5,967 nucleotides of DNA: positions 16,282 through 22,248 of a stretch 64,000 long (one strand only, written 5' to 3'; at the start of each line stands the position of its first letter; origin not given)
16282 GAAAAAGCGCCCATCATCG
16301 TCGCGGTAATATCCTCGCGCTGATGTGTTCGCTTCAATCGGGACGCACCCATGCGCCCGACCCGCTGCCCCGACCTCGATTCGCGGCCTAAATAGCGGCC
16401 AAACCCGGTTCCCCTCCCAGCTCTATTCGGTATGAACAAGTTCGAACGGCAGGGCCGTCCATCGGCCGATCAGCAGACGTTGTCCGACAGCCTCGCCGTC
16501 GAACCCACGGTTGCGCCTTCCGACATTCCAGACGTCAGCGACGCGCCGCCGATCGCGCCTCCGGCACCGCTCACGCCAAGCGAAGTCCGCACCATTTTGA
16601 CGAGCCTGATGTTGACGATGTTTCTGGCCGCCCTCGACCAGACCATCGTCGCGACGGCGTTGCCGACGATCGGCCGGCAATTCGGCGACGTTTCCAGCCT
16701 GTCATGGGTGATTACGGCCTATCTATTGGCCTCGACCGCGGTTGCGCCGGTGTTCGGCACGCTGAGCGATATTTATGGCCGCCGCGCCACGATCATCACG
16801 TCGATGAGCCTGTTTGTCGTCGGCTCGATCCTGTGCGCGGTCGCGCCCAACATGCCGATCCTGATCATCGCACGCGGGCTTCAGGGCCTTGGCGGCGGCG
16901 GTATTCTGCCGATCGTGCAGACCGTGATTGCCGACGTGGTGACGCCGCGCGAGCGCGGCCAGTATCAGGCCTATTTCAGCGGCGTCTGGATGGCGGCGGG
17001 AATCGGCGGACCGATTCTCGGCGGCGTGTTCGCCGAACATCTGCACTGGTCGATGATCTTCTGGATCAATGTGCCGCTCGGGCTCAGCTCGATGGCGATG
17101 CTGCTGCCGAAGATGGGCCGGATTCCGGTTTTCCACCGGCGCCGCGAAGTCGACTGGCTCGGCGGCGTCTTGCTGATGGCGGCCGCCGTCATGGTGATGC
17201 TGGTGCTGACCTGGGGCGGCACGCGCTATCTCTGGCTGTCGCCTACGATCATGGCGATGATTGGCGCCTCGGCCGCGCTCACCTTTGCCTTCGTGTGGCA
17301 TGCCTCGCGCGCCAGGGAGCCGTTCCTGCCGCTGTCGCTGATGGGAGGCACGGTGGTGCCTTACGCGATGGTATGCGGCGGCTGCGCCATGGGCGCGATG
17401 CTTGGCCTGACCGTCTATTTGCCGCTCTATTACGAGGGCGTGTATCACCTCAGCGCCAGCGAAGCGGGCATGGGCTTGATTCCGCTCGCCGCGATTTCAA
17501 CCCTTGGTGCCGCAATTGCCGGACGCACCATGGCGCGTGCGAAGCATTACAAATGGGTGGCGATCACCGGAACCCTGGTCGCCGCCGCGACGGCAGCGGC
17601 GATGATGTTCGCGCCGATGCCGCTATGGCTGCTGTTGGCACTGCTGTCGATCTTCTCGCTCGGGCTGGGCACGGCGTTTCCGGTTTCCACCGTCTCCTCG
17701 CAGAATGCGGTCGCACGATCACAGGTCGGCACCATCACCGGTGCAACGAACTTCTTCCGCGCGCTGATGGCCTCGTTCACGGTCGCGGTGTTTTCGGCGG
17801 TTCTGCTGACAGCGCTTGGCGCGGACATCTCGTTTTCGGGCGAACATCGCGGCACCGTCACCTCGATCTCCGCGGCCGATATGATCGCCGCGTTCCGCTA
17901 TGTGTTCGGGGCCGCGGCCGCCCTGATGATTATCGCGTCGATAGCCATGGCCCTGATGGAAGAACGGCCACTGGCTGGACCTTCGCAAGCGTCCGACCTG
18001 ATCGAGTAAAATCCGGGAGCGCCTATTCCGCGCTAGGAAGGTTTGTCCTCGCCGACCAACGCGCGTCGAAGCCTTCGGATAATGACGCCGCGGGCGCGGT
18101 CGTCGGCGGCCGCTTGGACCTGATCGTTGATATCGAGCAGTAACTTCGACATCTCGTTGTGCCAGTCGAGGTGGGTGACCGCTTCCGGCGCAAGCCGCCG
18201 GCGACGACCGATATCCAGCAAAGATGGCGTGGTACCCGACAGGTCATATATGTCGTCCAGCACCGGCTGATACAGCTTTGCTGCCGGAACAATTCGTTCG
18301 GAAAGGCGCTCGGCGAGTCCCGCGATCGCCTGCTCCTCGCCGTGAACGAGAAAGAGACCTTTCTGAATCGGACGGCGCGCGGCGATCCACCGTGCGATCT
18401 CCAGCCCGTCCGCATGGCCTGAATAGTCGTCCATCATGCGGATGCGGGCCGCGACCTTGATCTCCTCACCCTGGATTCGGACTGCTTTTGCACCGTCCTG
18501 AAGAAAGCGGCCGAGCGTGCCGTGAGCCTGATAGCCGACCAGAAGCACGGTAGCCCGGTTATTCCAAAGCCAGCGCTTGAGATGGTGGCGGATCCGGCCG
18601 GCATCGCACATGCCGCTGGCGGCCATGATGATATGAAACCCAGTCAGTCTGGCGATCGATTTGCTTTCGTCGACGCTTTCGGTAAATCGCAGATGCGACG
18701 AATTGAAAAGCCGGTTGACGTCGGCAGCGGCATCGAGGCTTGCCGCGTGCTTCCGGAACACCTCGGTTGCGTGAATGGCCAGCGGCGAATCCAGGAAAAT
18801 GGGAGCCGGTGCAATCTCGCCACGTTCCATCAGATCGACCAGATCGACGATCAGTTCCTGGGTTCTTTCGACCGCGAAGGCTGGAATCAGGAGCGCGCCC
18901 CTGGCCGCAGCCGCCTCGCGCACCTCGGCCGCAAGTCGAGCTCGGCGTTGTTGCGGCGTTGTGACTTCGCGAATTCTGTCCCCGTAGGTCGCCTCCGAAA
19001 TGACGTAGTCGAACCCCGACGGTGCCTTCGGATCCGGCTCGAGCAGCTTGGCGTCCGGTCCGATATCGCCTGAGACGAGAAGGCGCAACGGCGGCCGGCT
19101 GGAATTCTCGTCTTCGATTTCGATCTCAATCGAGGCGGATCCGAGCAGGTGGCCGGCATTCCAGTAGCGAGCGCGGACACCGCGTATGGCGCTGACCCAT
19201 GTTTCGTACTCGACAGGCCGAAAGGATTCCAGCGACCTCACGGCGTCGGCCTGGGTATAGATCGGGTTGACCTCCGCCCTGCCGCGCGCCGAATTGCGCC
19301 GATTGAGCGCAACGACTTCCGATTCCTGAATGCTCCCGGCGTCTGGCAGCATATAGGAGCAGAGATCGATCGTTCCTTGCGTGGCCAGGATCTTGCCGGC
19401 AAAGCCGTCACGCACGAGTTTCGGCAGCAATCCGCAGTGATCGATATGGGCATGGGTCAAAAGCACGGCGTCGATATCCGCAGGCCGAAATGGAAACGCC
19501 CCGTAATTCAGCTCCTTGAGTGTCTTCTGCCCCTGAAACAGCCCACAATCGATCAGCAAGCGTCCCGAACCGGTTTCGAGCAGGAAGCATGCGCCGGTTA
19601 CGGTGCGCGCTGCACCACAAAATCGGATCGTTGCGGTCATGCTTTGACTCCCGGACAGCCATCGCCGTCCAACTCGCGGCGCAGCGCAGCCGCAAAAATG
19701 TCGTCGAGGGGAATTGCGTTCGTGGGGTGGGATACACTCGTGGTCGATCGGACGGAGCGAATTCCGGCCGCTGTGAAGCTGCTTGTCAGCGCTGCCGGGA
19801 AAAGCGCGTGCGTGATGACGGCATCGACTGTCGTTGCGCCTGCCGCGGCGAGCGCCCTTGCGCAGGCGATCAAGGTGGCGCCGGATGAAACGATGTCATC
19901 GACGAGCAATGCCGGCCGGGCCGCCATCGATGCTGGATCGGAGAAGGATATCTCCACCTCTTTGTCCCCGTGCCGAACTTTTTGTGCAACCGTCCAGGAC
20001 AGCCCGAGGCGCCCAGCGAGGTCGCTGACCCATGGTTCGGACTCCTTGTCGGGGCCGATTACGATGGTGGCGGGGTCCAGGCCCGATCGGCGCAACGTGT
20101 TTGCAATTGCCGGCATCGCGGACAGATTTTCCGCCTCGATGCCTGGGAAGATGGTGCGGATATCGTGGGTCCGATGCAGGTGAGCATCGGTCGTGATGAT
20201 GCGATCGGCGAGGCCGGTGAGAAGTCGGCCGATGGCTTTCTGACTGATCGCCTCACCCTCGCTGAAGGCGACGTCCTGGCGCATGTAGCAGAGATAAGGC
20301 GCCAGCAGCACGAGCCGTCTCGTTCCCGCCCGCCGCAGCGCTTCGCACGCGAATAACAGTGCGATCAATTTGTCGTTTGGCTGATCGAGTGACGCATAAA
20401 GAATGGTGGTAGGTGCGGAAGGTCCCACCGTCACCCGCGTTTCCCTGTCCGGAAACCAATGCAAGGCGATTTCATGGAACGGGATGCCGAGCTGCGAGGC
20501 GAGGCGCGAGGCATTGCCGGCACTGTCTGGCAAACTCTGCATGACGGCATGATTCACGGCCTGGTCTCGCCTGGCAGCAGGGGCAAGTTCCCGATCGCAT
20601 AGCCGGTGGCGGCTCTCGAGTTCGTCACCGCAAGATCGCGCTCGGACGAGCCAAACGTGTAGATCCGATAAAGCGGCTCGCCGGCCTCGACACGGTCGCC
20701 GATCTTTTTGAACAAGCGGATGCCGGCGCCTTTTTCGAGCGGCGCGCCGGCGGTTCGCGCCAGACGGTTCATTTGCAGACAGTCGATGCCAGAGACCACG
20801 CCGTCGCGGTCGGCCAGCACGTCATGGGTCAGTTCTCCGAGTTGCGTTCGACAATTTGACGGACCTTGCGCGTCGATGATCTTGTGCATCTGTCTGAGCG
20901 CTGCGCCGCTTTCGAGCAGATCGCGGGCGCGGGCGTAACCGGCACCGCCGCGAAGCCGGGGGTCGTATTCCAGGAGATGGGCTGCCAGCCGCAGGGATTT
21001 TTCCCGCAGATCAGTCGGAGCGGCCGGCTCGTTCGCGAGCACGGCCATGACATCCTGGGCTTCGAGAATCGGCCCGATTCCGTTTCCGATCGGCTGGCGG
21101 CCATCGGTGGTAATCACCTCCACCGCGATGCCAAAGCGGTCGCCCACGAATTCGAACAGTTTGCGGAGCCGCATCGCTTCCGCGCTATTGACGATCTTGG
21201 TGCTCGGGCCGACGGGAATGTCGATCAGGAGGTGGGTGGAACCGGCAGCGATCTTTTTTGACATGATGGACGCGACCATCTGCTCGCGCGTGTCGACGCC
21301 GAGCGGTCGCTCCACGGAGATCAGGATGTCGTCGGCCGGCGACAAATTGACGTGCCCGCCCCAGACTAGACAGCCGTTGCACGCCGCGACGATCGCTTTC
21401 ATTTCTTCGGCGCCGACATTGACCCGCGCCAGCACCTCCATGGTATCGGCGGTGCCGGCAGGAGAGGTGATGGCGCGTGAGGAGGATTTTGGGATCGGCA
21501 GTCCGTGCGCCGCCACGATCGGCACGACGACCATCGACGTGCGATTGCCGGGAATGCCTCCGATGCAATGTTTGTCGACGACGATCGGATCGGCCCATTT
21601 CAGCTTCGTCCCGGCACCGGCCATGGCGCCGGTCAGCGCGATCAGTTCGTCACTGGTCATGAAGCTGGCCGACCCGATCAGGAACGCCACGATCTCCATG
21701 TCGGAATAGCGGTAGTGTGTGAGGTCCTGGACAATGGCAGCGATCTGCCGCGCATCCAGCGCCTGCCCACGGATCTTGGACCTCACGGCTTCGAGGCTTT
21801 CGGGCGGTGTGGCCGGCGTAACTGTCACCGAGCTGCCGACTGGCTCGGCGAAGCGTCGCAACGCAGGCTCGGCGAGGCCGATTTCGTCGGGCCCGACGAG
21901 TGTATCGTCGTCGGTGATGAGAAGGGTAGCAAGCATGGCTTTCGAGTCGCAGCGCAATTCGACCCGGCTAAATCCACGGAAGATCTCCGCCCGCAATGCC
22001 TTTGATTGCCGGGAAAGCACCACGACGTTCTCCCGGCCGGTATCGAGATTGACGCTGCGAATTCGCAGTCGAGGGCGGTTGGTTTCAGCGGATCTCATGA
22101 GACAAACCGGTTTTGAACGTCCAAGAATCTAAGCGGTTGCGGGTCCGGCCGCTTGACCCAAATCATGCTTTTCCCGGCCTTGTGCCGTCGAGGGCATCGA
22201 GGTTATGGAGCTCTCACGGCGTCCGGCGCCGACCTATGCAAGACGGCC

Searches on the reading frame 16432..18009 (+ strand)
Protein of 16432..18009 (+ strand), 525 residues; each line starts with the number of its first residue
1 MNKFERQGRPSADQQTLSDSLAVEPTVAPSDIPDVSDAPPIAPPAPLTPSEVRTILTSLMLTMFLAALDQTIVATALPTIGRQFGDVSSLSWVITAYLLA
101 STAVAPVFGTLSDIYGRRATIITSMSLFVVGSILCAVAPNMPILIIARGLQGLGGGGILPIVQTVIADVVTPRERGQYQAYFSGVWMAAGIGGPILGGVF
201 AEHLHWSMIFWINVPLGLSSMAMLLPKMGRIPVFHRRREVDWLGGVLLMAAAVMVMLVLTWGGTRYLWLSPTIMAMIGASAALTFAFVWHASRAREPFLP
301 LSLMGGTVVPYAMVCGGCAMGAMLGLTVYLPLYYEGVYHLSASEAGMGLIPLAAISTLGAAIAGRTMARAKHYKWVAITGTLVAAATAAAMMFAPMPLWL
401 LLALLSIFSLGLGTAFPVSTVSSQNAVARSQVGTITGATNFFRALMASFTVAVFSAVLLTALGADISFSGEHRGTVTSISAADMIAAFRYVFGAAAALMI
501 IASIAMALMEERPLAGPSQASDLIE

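Call 41: search_protein_families(library=pfam, proteins=[window:16432-18009:+], max_evalue=0.0001)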
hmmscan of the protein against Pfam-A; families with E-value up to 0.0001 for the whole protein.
window:16432-18009:+ (525 aa): 3 families
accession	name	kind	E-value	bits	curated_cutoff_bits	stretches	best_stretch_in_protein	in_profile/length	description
PF07690.21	MFS_1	-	5e-50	170.8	33.4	1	59-449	1-345/347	Major Facilitator Superfamily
PF00083.30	Sugar_tr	-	3.8e-12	46.3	22.3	1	87-219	45-183/452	Sugar (and other) transporter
PF06609.19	TRI12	-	1.9e-05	23.8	23.2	1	72-391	62-397/599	Fungal trichothecene efflux pump (TRI12)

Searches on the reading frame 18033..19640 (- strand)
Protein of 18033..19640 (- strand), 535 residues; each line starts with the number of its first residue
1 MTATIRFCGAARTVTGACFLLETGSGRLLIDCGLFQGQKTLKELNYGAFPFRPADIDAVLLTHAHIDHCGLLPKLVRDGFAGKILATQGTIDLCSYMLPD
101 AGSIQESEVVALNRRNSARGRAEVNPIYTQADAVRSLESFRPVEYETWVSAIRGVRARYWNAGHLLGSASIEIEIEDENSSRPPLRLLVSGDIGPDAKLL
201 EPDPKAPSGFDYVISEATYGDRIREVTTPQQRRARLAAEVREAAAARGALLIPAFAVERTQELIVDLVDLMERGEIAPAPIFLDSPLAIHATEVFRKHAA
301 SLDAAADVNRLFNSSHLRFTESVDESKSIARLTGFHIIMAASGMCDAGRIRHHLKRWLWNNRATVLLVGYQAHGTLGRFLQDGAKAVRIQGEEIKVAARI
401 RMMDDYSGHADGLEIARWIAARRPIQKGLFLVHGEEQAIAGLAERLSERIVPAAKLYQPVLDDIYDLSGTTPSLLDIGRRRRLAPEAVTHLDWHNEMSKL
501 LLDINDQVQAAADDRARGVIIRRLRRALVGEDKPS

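Call 41: search_protein_families(library=pfam, proteins=[window:18033-19640:-], max_evalue=0.0001)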
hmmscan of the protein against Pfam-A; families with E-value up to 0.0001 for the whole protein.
window:18033-19640:- (535 aa): 4 families
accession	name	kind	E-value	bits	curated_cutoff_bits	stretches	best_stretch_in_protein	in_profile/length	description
PF10996.14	Beta-Casp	-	4.1e-37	127.8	27.7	1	260-380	1-120/120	Beta-Casp domain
PF00753.33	Lactamase_B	-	1.8e-14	54.6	22.7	1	15-84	5-72/196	Metallo-beta-lactamase superfamily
PF07521.17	RMMBL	-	5.8e-14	52.3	21.6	1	393-448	1-55/63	Zn-dependent metallo-hydrolase RNA specificity domain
PF12706.13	Lactamase_B_2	-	4.1e-08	33.5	27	1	27-106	2-82/200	Beta-lactamase superfamily domain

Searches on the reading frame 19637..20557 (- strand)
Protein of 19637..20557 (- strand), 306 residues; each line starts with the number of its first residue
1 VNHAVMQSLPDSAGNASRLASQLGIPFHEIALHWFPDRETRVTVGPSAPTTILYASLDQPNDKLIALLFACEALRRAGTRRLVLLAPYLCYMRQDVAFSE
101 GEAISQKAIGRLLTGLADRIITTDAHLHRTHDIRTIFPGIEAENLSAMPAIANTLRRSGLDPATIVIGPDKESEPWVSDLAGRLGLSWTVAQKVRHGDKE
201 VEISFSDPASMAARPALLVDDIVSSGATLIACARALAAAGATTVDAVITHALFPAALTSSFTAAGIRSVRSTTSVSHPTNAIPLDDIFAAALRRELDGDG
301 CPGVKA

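Call 41: search_protein_families(library=pfam, proteins=[window:19637-20557:-], max_evalue=0.0001)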
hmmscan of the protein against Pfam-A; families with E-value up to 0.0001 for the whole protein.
window:19637-20557:- (306 aa): 2 families
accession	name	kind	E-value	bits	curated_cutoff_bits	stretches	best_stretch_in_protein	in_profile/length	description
PF13793.12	Pribosyltran_N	-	2.9e-15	56.6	25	1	16-114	13-114/117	N-terminal domain of ribose phosphate pyrophosphokinase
PF00156.33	Pribosyltran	-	5.3e-12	45.8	26.3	1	164-250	31-124/158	Phosphoribosyl transferase domain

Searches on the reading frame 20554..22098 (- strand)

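Call 42: search_protein_families(library=pfam, proteins=[window:20554-22098:-], max_evalue=0.0001)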
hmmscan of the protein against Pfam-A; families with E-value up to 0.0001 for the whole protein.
window:20554-22098:- (514 aa): 3 families
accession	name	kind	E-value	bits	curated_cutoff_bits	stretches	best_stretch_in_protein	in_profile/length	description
PF07831.19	PYNP_C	-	3e-12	46.4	27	1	434-498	1-72/75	Pyrimidine nucleoside phosphorylase C-terminal domain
PF00591.27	Glycos_transf_3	-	1.3e-09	38.5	27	1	172-270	3-102/253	Glycosyl transferase family, a/b domain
PF02885.22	Glycos_trans_3N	-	4.8e-07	29.9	26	1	103-161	2-61/63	Glycosyl transferase family, helical bundle domain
